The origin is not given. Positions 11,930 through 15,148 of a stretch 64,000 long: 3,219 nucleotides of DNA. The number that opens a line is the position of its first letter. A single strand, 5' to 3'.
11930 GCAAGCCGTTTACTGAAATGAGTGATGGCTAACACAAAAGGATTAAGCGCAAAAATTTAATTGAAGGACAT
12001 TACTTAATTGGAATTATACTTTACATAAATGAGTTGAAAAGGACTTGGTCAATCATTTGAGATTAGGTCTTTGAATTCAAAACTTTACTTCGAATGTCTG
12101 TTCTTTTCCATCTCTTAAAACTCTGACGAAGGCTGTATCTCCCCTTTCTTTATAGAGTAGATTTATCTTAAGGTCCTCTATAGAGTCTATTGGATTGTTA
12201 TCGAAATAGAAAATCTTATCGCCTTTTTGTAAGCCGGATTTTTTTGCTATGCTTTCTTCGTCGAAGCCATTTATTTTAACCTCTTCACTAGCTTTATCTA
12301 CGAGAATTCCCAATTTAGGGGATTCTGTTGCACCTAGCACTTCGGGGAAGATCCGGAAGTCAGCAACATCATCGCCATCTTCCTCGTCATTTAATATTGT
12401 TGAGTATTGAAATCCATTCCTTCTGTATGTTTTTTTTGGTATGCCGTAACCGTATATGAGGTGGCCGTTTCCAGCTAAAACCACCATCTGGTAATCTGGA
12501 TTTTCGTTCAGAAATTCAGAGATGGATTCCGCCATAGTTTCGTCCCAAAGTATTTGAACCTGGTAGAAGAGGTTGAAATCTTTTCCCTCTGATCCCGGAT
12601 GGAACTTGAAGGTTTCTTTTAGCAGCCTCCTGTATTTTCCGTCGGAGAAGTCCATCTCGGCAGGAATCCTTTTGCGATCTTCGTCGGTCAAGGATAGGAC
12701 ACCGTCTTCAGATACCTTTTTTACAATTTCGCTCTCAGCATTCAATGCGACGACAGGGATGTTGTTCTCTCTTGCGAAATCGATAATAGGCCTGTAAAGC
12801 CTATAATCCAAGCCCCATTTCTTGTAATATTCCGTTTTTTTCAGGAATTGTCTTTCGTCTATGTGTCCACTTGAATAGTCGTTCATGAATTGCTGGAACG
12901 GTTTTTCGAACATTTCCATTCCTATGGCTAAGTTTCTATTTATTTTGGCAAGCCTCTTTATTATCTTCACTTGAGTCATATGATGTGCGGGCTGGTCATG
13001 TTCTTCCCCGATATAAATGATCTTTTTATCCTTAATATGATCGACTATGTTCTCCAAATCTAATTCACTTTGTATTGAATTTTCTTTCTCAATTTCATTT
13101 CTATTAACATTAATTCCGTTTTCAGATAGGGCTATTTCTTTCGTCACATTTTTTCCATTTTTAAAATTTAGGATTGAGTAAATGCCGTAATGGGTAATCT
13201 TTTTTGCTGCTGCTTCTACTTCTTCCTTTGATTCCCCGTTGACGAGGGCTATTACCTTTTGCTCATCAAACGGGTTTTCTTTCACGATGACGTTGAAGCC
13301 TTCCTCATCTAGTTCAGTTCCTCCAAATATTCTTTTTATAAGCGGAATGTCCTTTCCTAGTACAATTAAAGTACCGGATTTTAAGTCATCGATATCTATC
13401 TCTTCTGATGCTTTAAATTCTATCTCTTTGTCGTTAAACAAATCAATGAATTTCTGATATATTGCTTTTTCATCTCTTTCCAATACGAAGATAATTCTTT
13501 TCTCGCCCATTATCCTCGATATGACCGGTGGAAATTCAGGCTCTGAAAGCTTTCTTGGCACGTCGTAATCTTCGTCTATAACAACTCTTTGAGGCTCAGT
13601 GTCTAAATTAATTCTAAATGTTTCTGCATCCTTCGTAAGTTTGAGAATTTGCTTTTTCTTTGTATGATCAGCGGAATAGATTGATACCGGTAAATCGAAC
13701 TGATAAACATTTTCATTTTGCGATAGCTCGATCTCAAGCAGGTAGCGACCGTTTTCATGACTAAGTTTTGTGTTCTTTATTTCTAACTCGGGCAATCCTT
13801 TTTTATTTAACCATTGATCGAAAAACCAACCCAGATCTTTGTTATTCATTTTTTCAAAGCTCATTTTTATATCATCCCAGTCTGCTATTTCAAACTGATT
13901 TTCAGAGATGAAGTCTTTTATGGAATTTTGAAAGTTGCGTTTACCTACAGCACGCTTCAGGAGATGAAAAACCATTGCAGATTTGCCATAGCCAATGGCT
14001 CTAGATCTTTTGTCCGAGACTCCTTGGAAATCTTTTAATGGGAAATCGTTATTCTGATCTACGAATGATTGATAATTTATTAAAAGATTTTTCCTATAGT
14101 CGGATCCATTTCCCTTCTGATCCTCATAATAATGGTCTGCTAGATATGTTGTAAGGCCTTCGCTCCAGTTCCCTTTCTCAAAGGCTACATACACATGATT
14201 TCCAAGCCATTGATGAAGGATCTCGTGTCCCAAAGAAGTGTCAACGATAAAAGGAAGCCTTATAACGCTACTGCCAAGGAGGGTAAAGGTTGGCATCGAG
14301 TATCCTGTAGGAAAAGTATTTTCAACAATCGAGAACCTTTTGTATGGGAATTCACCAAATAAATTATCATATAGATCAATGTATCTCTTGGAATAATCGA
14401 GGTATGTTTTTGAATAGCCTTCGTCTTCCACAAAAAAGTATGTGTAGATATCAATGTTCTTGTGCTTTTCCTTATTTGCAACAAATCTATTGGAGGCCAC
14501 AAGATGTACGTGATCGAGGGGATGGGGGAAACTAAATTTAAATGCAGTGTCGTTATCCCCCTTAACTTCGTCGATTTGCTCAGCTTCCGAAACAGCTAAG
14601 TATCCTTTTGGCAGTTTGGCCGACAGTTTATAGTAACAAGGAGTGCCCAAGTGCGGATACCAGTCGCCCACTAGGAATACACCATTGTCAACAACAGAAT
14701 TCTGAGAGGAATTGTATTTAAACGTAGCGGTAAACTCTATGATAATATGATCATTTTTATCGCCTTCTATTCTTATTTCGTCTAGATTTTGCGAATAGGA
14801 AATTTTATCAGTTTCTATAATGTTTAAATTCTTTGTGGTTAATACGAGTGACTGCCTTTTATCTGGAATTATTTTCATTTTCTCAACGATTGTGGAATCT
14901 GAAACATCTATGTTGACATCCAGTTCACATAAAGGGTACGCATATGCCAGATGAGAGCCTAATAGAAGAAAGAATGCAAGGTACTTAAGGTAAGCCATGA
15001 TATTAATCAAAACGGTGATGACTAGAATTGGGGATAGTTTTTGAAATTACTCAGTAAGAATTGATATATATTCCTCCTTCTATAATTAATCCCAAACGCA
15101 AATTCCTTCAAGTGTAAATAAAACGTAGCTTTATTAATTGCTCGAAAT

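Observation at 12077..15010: Unusual secreted fusion: M1-type zinc aminopeptidase + ChaN/Tiki-like domain + PDZ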

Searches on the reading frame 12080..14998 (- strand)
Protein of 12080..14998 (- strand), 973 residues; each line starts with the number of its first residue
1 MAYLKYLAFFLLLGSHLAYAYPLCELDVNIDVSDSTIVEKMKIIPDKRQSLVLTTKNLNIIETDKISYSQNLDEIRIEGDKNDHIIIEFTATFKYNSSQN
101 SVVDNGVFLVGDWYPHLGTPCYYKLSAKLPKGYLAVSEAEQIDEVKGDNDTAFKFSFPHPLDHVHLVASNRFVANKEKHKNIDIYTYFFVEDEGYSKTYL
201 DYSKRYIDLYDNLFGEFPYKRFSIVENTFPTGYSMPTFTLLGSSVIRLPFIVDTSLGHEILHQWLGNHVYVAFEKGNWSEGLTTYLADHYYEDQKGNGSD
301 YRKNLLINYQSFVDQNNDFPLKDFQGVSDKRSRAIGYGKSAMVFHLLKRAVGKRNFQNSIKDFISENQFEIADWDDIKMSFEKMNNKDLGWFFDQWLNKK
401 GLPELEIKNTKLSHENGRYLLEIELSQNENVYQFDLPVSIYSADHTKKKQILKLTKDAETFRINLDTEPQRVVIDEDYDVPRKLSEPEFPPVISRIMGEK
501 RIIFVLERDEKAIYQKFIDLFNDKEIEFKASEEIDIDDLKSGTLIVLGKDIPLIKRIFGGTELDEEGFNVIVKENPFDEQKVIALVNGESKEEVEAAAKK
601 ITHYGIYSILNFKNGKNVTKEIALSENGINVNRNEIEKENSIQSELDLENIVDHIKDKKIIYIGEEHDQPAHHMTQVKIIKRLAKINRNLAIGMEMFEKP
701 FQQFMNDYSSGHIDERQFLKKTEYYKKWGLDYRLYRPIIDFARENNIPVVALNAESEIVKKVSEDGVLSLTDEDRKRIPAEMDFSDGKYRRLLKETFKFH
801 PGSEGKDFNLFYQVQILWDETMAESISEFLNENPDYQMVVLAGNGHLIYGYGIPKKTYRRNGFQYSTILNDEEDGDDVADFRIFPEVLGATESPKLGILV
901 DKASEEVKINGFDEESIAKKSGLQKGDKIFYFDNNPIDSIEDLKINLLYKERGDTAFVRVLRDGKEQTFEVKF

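Call 5: search_protein_families(library=pfam, proteins=[window:12080-14998:-], max_evalue=1)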
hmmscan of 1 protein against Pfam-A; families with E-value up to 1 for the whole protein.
window:12080-14998:- (973 aa): 6 families
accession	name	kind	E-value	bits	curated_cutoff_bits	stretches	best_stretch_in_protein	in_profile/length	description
PF04187.18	Cofac_haem_bdg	-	1.2e-64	218.7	27.7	1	652-855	2-211/213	Haem-binding uptake, Tiki superfamily, ChaN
PF01433.26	Peptidase_M1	-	1.5e-13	51.3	27.7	1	257-396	72-218/218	Peptidase family M1 domain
PF13180.12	PDZ_2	-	2.9e-12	47.1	27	1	894-972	1-79/80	PDZ domain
PF17820.7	PDZ_6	-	0.0022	18.2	27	1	912-943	5-36/54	PDZ domain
PF00595.29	PDZ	-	0.0047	17.7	23.2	1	896-952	12-72/81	PDZ domain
PF06129.17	Chordopox_G3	-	0.57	11.4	22.3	0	4-85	5-88/108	Chordopoxvirus G3 protein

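Call 6: search_protein_families(library=ncbifam, proteins=[window:12080-14998:-], max_evalue=1)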
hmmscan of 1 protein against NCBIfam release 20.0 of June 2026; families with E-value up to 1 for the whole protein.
window:12080-14998:- (973 aa): 11 families
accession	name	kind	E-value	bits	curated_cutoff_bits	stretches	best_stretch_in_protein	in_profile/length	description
TIGR02414.1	pepN_proteo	equivalog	2e-08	32.9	718.2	1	253-458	286-499/868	aminopeptidase N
TIGR02412.1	pepN_strep_liv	equivalog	1.4e-07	30.3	591.2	1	258-451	293-489/832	aminopeptidase N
NF041199.1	trx7_PDZ_seleno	equivalog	6.2e-07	28.7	300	1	895-972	194-271/390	Trx7/PDZ domain-containing (seleno)protein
NF047968.1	SerProtHtrA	equivalog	1e-06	28.4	470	1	904-973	288-357/357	serine protease HtrA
TIGR02037.1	degP_htrA_DO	subfamily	1e-06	28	416.2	1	907-972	261-326/434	Do family serine endopeptidase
TIGR00054.1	TIGR00054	equivalog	0.00089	18.2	147.55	1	902-966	199-262/421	RIP metalloprotease RseP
NF053637.1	SerProtHtrAspr2045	equivalog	0.0021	17.1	650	1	916-972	329-385/394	serine protease HtrA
NF007526.1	PRK10139.1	equivalog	0.0025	16.6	756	1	915-972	301-358/456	serine endoprotease DegQ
NF041521.1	HhoA_HhoB_HtrA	equivalog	0.0056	16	450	1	899-972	258-330/335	HhoA/HhoB/HtrA family serine endopeptidase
TIGR02038.1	protease_degS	equivalog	0.023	13.9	422.95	1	906-971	279-344/351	outer membrane-stress sensor serine endopeptidase DegS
NF008046.0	PRK10779.1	equivalog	0.055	12.5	477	1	896-966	213-282/450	sigma E protease regulator RseP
